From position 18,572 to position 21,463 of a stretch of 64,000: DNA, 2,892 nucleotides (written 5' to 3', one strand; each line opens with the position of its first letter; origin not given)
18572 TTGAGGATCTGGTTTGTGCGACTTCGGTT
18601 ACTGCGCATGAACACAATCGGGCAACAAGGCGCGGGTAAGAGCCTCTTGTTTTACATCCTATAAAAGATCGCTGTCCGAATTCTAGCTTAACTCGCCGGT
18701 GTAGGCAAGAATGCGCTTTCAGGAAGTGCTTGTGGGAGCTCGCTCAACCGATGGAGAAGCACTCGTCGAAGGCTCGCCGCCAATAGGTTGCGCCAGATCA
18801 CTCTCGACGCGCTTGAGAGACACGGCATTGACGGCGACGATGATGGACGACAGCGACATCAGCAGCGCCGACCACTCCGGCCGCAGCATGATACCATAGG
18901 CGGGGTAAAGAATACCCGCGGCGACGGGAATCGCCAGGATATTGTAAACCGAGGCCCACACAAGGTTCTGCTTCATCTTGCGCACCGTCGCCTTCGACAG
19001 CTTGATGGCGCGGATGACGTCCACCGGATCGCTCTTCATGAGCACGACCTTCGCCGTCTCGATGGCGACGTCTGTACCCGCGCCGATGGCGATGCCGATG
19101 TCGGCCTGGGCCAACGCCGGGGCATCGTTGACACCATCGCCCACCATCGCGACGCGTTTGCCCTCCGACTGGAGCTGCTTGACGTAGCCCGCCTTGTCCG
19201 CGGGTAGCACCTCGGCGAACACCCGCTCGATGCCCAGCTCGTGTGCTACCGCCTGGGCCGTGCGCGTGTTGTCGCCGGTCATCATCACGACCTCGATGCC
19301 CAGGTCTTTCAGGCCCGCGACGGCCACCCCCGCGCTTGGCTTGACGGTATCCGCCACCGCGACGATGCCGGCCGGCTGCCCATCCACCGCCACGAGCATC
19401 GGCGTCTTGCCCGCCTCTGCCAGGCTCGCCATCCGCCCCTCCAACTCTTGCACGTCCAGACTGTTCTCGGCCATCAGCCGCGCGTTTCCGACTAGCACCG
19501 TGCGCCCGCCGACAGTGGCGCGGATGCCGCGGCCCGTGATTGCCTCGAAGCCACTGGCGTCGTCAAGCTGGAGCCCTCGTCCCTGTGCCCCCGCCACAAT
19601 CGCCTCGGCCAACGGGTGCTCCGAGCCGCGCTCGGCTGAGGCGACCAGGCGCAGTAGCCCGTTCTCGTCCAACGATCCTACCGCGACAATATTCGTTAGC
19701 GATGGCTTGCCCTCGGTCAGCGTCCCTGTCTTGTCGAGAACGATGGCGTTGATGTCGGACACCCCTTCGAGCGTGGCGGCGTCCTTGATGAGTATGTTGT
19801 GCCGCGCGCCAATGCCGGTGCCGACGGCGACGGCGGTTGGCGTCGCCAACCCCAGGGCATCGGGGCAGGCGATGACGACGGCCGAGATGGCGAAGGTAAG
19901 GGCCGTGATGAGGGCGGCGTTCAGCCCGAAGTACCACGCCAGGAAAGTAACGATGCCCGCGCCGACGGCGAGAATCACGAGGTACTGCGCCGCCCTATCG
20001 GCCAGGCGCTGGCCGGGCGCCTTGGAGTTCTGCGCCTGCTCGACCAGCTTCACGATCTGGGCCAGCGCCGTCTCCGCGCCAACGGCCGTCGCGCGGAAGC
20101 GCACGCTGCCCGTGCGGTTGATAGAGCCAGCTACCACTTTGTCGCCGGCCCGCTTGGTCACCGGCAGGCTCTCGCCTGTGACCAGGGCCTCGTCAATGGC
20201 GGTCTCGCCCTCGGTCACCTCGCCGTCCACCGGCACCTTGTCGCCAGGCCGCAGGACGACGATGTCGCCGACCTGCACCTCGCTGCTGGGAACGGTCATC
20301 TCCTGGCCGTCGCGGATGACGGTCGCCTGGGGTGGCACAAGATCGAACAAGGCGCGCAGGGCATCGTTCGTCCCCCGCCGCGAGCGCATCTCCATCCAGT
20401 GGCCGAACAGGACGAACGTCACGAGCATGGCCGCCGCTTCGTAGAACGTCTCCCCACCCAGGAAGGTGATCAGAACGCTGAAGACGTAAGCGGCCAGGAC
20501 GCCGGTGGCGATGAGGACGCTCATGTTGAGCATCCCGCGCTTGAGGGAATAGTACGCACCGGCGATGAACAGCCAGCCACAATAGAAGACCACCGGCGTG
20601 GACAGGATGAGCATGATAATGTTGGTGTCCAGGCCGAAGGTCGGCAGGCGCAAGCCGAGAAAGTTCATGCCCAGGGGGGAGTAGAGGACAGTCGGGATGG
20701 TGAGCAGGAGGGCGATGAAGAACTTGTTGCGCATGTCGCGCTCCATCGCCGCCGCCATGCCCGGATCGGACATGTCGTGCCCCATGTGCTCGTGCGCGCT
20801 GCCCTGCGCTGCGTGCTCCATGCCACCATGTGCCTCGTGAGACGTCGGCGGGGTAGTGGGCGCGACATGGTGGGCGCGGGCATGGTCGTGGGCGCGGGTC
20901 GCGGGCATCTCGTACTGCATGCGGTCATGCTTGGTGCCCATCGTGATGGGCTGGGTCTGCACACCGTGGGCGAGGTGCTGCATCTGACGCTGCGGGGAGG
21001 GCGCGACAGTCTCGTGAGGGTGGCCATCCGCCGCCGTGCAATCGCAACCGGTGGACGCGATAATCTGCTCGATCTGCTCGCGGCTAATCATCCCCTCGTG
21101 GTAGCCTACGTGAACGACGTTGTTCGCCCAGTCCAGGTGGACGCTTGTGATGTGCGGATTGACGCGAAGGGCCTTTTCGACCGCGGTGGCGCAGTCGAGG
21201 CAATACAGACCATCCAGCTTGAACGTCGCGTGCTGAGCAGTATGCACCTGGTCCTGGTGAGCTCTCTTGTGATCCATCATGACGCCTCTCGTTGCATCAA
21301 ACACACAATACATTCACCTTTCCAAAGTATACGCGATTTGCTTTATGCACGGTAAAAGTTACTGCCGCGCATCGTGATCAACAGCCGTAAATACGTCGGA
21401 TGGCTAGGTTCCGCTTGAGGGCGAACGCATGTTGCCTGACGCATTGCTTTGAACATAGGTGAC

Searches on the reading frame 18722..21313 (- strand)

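Call 72: search_protein_families(library=ncbifam, proteins=[window:18722-21313:-], max_evalue=0.00001)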
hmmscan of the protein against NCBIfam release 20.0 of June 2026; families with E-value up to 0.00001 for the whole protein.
window:18722-21313:- (864 aa): 24 families
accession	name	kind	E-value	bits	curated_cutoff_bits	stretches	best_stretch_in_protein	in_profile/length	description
TIGR01525.1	ATPase-IB_hvy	subfamily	2e-185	617.8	346.25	1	264-833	1-560/560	heavy metal translocating P-type ATPase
TIGR01511.1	ATPase-IB1_Cu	subfamily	3.2e-179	597.3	397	1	246-834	2-542/542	copper-translocating P-type ATPase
NF007952.0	PRK10671.1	equivalog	1e-175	586.3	1316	1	187-836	182-834/838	copper-exporting P-type ATPase CopA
TIGR01512.1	ATPase-IB2_Cd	subfamily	3e-119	399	313.5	2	291-615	18-308/494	cadmium family heavy metal-translocating P-type ATPase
NF008262.1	PRK11033.1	equivalog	1.9e-117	393.6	1005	1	291-787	196-688/731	zinc/cadmium/mercury/lead-transporting ATPase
NF033775.1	P_type_ZntA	exception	6.2e-103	345.5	1240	1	292-787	201-689/732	Zn(II)/Cd(II)/Pb(II) translocating P-type ATPase ZntA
TIGR01494.1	ATPase_P-type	subfamily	2.8e-88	296.5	62.3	1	297-802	2-464/478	HAD-IC family P-type ATPase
TIGR01647.1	ATPase-IIIA_H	equivalog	1.3e-63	215.4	615.5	2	284-696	54-482/755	plasma-membrane proton-efflux P-type ATPase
TIGR01497.1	kdpB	equivalog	5.5e-62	209.8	527.9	1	332-777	110-567/675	potassium-transporting ATPase subunit KdpB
NF010609.0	PRK14010.1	equivalog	6.9e-51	173.2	1323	1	330-777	107-562/673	K(+)-transporting ATPase subunit B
TIGR01522.1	ATPase-IIA2_Ca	equivalog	4.4e-46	157.1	798.3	2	276-549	71-347/854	calcium-transporting P-type ATPase, PMR1-type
TIGR01517.1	ATPase-IIB_Ca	equivalog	1.4e-43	149.2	507.05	2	330-541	158-380/882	calcium-translocating P-type ATPase, PMCA-type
TIGR01116.1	ATPase-IIA1_Ca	equivalog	3.2e-39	134.7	703.4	2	648-785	458-610/799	calcium-translocating P-type ATPase, SERCA-type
TIGR01106.1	ATPase-IIC_X-K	subfamily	1.1e-34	119.5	946.1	2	298-538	115-361/997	Na,H/K antiporter P-type ATPase subunit alpha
TIGR01657.1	P-ATPase-V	hypoth_equivalog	4.7e-34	117.1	618.25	2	277-389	181-292/1055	ATP13A2 family polyamine export P-type ATPase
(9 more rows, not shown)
